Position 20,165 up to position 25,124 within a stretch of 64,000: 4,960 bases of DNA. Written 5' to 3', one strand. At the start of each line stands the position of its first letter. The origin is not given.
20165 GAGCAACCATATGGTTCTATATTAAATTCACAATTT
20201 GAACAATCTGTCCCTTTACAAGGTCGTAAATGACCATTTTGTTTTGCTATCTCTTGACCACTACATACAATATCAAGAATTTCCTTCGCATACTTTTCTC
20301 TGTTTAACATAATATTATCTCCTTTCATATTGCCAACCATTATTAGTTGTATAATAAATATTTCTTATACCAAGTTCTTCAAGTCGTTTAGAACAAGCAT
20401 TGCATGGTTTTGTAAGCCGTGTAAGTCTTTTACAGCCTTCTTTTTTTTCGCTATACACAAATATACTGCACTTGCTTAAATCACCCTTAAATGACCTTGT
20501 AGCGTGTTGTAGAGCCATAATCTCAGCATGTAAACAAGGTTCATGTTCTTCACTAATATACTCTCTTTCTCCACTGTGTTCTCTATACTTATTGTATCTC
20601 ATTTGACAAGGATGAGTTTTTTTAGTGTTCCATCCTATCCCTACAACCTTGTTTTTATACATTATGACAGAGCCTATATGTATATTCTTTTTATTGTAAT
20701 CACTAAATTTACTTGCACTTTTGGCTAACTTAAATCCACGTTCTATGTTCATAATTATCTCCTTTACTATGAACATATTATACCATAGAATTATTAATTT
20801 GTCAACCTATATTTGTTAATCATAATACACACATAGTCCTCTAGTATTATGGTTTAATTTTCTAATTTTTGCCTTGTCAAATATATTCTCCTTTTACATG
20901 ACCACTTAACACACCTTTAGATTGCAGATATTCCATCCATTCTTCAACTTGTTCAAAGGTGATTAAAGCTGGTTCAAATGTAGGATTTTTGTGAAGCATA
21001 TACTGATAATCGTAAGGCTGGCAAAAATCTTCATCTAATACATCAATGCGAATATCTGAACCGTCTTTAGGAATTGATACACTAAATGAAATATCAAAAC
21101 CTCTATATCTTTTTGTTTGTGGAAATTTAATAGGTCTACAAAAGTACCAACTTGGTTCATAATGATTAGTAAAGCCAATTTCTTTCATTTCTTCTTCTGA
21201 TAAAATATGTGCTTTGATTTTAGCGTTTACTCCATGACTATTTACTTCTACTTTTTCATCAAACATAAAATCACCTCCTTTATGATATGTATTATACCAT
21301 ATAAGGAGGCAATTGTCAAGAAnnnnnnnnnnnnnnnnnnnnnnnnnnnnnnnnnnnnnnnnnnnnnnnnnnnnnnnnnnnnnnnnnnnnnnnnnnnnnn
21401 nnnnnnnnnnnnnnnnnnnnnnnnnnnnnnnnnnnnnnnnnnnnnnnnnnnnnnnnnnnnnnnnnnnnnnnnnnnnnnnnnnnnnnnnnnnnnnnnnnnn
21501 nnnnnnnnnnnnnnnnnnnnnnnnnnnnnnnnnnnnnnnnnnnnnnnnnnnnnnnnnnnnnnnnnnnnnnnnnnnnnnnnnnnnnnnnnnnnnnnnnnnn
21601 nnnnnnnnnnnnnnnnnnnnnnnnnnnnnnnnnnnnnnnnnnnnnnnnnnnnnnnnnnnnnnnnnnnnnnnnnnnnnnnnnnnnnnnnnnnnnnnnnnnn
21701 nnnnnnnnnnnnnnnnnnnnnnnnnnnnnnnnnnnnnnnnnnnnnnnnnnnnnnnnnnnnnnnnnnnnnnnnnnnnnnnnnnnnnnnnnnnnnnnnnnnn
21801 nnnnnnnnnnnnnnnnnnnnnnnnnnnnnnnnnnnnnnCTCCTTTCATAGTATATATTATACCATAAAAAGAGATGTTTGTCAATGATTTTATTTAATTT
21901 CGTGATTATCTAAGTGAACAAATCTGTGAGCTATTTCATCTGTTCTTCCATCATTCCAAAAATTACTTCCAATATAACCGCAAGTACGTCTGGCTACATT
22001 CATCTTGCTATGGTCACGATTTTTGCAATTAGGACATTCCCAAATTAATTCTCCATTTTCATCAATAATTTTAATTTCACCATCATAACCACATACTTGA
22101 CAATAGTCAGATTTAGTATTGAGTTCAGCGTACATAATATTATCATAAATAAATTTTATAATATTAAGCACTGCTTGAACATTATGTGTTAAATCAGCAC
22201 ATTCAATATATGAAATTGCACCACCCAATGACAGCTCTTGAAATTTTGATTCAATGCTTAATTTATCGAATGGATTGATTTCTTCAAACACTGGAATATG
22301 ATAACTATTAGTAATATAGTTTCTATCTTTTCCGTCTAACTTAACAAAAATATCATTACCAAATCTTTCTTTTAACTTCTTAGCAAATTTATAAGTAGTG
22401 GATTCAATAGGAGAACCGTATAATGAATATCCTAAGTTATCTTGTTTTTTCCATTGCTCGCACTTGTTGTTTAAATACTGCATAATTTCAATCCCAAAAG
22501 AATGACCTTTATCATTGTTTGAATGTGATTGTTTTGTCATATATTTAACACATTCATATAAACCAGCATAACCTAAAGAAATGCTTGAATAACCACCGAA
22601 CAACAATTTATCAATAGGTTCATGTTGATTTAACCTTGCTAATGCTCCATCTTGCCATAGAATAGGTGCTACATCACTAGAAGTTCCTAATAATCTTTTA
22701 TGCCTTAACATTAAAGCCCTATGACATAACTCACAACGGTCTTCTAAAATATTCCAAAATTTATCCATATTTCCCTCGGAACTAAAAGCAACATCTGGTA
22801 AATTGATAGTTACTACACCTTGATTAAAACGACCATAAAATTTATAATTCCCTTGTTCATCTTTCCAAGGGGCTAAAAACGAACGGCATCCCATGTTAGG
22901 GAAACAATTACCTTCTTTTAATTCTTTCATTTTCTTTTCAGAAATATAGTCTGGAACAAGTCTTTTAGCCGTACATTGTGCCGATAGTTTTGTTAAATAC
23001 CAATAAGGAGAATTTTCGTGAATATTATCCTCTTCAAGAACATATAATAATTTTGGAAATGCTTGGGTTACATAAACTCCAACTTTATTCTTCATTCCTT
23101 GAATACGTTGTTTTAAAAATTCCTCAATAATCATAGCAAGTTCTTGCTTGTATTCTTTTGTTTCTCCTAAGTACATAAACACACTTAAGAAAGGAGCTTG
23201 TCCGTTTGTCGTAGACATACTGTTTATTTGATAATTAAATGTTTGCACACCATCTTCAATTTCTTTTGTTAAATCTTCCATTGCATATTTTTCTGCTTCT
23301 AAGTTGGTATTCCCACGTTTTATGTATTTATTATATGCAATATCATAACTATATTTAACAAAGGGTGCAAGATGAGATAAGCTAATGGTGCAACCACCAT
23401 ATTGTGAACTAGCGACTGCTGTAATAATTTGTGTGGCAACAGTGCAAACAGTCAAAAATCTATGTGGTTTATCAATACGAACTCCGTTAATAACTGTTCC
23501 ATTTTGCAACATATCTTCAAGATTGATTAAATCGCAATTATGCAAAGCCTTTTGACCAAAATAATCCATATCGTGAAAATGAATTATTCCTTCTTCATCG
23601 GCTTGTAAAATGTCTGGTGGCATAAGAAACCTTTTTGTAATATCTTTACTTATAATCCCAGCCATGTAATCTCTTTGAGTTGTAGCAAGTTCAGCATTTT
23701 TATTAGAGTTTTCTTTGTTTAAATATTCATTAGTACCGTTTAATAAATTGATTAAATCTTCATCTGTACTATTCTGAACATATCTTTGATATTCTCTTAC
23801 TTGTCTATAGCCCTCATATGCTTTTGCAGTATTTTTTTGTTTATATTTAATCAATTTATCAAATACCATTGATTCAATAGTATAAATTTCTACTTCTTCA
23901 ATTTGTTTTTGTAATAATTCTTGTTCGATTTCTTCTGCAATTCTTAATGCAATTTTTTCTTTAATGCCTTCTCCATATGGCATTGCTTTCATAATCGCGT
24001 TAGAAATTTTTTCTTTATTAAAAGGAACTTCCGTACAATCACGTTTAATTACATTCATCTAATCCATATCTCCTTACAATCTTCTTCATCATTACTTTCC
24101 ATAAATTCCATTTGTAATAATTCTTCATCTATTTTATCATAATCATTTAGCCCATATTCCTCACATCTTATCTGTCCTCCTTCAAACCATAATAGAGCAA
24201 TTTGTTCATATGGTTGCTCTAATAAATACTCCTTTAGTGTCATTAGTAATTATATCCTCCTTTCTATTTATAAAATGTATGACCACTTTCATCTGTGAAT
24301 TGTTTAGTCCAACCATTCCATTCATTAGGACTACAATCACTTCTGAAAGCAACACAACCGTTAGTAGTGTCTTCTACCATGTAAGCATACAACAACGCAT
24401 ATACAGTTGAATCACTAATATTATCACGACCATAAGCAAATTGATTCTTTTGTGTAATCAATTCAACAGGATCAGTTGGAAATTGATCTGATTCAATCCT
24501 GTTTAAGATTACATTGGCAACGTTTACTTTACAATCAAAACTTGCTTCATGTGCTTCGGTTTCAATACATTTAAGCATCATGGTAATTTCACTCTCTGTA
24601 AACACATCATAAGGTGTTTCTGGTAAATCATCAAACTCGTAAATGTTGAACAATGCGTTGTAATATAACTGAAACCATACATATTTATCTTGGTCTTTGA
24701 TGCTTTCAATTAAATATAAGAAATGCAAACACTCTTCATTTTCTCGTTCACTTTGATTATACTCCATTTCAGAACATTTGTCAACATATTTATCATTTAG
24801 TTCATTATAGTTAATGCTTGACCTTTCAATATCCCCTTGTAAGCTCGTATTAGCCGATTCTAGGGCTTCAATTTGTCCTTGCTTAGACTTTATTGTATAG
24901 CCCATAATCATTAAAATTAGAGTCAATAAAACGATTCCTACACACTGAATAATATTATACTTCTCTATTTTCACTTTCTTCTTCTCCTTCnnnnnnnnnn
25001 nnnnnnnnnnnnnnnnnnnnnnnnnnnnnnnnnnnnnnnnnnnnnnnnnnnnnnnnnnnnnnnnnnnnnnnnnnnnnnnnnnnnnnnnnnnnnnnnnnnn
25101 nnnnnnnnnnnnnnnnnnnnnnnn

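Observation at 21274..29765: The same anti-SD / -10-in-loop / SD architecture recurs at three more promoters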

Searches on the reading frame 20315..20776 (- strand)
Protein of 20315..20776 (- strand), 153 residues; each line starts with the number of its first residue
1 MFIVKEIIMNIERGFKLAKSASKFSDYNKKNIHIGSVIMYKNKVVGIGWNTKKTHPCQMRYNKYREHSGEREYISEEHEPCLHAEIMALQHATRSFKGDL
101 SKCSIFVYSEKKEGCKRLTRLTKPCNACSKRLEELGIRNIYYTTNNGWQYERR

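Call 14: search_protein_families(library=pfam, proteins=[window:20315-20776:-])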
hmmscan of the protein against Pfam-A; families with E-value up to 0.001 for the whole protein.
window:20315-20776:- (153 aa): 2 families
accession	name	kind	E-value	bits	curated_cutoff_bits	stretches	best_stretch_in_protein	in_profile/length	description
PF00383.29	dCMP_cyt_deam_1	-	1e-14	54.7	25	1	12-143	5-101/102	Cytidine and deoxycytidylate deaminase zinc-binding region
PF14437.12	MafB19-deam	-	1.3e-08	35.3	27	1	26-117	17-87/142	MafB19-like deaminase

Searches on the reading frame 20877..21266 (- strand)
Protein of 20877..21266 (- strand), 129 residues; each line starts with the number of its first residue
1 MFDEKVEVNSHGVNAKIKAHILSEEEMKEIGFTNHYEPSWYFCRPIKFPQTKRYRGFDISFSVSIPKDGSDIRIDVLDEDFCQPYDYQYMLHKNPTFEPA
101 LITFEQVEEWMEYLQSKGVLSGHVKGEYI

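Call 14: search_protein_families(library=pfam, proteins=[window:20877-21266:-])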
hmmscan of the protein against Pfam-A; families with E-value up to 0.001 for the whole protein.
window:20877-21266:- (129 aa): 0 families

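Call 51: find_related_loci(query=window:20877-21266:-, collection=metagenome_contigs, flank=3000)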
Query window:20877-21266:- (129 aa) in metagenome_contigs; peptide patterns used: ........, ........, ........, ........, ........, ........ (x = any residue, [..] = any of these).
117 stretches matched a pattern; 16 encode a relative of the query (tblastn E <= 1e-3); 16 distinct loci.
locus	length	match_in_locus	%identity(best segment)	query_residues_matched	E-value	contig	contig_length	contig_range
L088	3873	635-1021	100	1-129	4e-88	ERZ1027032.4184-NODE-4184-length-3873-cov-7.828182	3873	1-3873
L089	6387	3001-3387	97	1-129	6e-86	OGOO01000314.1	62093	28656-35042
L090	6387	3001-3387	96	1-129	1e-85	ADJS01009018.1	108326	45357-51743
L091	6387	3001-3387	95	1-129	7e-85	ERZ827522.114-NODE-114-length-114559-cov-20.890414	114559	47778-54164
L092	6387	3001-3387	95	1-129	6e-83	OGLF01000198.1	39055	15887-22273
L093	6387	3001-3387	93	1-129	2e-81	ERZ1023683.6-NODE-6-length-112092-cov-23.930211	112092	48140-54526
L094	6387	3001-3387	86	1-129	1e-76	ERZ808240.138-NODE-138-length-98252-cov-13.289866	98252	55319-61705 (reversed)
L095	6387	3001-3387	84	1-129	1e-74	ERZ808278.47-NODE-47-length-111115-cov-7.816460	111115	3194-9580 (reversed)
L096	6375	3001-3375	78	1-129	2e-67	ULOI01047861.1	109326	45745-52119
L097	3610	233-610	79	4-129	2e-65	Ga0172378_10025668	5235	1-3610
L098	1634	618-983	64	8-129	2e-53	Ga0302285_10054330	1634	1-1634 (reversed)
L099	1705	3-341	65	17-129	5e-49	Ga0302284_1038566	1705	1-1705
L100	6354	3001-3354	60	4-129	9e-47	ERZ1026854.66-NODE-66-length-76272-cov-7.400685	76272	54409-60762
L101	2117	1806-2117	63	6-109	2e-43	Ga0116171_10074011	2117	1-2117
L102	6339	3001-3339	59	9-129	9e-41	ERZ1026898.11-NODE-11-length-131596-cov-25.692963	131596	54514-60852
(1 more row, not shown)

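Call 56: search_protein_families(library=pfam, proteins=[window:20877-21266:-], max_evalue=0.01)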
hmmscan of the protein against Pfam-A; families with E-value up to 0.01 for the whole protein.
window:20877-21266:- (129 aa): 0 families

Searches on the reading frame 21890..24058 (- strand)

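Call 14: search_protein_families(library=pfam, proteins=[window:21890-24058:-])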
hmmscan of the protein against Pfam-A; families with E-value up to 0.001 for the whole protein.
window:21890-24058:- (722 aa): 3 families
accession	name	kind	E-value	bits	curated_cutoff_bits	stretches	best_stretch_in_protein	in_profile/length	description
PF13597.11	NRDD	-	7.4e-178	593.1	26.2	1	116-715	1-562/562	Anaerobic ribonucleoside-triphosphate reductase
PF01228.26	Gly_radical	-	2.7e-17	63.7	22.2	1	592-697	3-103/106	Glycine radical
PF03477.21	ATP-cone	-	2.3e-16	60.5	25.8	1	1-89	1-87/88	ATP cone domain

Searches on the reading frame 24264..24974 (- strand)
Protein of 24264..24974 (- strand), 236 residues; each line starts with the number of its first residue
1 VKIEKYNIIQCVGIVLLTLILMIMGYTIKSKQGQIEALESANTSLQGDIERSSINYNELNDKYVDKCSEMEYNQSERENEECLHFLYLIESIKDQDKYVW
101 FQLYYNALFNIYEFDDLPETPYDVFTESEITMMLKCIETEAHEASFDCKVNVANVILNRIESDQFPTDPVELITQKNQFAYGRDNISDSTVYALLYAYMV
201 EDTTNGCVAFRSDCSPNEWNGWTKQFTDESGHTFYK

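Call 14: search_protein_families(library=pfam, proteins=[window:24264-24974:-])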
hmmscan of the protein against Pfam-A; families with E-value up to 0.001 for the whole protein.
window:24264-24974:- (236 aa): 1 family
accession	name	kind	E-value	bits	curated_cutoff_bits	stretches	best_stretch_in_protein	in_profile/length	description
PF07486.17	Hydrolase_2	-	7.7e-11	43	27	1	146-235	4-100/100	Cell Wall Hydrolase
